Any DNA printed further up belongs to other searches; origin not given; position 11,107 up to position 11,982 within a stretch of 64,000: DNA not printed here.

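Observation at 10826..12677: Three-gene module: MqsR-like toxin, MqsA-like zinc-ribbon/HTH antitoxin, ImmA/IrrE metalloprotease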

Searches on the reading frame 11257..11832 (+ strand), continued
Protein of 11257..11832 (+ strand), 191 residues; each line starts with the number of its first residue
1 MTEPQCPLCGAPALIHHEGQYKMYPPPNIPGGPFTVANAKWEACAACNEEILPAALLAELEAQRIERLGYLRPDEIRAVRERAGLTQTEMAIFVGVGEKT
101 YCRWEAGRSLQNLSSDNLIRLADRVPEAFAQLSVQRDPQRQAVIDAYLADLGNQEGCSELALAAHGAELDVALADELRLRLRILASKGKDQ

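Call 62: find_encoding_contigs(protein=P0196, flank=3500, max_places=1)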
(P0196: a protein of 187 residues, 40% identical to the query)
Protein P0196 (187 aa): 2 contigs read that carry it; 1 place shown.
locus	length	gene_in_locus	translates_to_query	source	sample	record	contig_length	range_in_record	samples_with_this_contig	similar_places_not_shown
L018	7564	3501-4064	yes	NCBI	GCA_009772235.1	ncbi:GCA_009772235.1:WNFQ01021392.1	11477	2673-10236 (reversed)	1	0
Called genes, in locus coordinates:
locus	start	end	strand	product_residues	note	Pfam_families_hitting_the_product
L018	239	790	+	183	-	-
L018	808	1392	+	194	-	-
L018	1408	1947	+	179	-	-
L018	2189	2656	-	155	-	-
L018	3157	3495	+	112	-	-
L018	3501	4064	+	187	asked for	PF15731:MqsA_antitoxin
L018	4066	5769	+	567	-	PF01656:CbiA (weak), PF07015:VirC1 (weak), PF13614:AAA_31 (weak), PF13428:TPR_14 (faint), PF24885:TPR_NPHP3 (faint), PF00515:TPR_1 (faint), PF07719:TPR_2 (faint), PF13424:TPR_12 (weak), +7 more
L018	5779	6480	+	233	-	-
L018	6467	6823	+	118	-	-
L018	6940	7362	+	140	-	-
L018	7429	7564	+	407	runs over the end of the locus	PF08808:RES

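Call 63: find_encoding_contigs(protein=P0142, flank=3500, max_places=3)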
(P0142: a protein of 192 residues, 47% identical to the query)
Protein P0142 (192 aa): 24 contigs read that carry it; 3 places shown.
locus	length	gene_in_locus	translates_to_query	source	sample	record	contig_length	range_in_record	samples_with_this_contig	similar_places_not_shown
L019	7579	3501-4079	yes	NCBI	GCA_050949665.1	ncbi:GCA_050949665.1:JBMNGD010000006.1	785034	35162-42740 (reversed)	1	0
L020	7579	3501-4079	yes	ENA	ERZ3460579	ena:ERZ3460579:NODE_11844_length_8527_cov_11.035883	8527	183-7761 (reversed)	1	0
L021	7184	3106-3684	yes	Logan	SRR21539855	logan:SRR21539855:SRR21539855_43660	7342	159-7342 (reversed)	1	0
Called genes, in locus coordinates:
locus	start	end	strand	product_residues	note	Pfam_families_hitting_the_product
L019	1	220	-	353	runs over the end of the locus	PF01545:Cation_efflux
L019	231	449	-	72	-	-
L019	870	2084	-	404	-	PF07592:DDE_Tnp_ISAZ013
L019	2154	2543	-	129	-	PF13302:Acetyltransf_3, PF13420:Acetyltransf_4 (weak), PF00583:Acetyltransf_1, PF13508:Acetyltransf_7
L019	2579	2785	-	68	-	PF10127:RlaP (weak)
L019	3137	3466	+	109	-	-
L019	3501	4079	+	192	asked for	PF15731:MqsA_antitoxin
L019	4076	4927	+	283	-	PF06114:Peptidase_M78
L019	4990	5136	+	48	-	-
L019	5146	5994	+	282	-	PF07045:DUF1330, PF00583:Acetyltransf_1, PF13673:Acetyltransf_10, PF13508:Acetyltransf_7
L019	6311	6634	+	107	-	PF01022:HTH_5, PF12840:HTH_20, PF25212:HVO_A0114 (weak)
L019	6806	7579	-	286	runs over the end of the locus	PF01209:Ubie_methyltran, PF13489:Methyltransf_23, PF06325:PrmA, PF13847:Methyltransf_31, PF08241:Methyltransf_11, PF08242:Methyltransf_12, PF13649:Methyltransf_25, PF20922:Anamorsin_N (weak)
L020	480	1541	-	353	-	PF01545:Cation_efflux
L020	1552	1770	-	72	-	-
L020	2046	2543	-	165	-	PF13302:Acetyltransf_3, PF13420:Acetyltransf_4, PF00583:Acetyltransf_1, PF13673:Acetyltransf_10, PF13508:Acetyltransf_7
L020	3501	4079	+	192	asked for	PF15731:MqsA_antitoxin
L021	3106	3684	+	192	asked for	PF15731:MqsA_antitoxin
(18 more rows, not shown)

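Call 64: find_encoding_contigs(protein=P0194, flank=3500, max_places=1)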
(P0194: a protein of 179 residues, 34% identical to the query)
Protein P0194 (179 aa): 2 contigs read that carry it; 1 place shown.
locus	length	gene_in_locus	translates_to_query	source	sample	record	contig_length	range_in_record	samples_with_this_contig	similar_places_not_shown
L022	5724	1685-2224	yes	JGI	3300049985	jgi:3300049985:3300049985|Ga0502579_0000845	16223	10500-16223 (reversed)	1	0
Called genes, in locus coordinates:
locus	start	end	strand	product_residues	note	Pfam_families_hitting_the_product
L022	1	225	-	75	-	?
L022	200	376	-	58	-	-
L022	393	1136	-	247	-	PF00753:Lactamase_B, PF23023:Anti-Pycsar_Apyc1 (weak), PF12706:Lactamase_B_2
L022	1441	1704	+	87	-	-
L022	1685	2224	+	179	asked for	PF15731:MqsA_antitoxin, PF13560:HTH_31 (weak), PF01381:HTH_3 (weak)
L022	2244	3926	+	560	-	PF10609:ParA (faint), PF14559:TPR_19 (faint), PF23914:TPR_CcmH_CycH (faint), PF13431:TPR_17 (faint), PF07719:TPR_2 (faint), PF13176:TPR_7 (faint), PF13371:TPR_9 (faint), PF13424:TPR_12 (faint), +5 more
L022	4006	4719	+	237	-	-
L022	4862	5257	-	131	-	-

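Call 80: search_protein_families(library=padloc, proteins=[L017:4082-5794:+, L017:3501-4067:+, L017:3159-3497:+], max_evalue=0.001)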
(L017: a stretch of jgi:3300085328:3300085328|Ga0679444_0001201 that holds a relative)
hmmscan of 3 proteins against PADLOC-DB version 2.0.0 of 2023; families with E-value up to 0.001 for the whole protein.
L017:4082-5794:+ (570 aa): 2 families
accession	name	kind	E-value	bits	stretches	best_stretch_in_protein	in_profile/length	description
PDLC04559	PDC-M28B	-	8.2e-32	108.8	1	4-209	131-344/438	-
PDLC04560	PDC-M28B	-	4.6e-16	57.1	1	4-65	17-78/327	-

L017:3501-4067:+ (188 aa): 0 families

L017:3159-3497:+ (112 aa): 0 families

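Call 89: find_related_loci(query=A4, collection=viral_contigs, flank=3000)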
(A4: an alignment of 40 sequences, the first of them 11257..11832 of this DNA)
Query A4 (191 aa) in viral_contigs; peptide patterns used: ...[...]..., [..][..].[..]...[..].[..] (x = any residue, [..] = any of these).
51 stretches matched a pattern; 1 encode a relative of the query (tblastn E <= 1e-3); 1 distinct loci.
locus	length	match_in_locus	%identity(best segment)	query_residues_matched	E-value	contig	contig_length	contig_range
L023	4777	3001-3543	49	5-185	6e-56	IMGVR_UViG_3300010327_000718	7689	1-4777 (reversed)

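Call 91: find_related_loci(query=A4, collection=metagenome_contigs, flank=3500)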
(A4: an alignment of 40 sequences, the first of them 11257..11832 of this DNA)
Query A4 (191 aa) in metagenome_contigs; peptide patterns used: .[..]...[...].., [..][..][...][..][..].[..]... (x = any residue, [..] = any of these).
256 stretches matched a pattern; 220 encode a relative of the query (tblastn E <= 1e-3); the best 80 are kept; 80 distinct loci.
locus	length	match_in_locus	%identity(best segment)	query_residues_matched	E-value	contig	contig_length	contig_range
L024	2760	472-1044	97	1-191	2e-128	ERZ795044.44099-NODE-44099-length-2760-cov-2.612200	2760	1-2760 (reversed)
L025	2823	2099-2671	97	1-191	6e-128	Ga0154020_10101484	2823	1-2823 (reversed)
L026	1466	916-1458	81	1-181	7e-102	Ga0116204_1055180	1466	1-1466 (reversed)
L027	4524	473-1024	65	6-189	1e-77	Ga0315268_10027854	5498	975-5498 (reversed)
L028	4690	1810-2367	58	5-190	3e-67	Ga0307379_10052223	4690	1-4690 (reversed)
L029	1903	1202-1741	57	6-185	1e-67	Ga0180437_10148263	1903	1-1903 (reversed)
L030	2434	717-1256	57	6-185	8e-66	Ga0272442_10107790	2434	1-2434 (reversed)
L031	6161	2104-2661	54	5-189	6e-63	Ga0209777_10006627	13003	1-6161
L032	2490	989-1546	54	5-189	2e-63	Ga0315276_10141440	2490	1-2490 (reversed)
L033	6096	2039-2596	54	5-189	2e-62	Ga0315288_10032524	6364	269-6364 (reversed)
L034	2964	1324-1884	53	5-190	1e-61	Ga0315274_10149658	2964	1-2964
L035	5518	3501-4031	55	5-181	2e-60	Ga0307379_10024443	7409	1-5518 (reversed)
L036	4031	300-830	55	5-181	2e-60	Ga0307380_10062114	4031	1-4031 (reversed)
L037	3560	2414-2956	52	5-185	7e-60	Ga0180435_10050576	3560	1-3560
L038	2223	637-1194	52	5-189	4e-60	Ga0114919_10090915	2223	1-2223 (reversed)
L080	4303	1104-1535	52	6-149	4e-48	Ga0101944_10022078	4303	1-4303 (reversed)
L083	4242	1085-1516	52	6-149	4e-48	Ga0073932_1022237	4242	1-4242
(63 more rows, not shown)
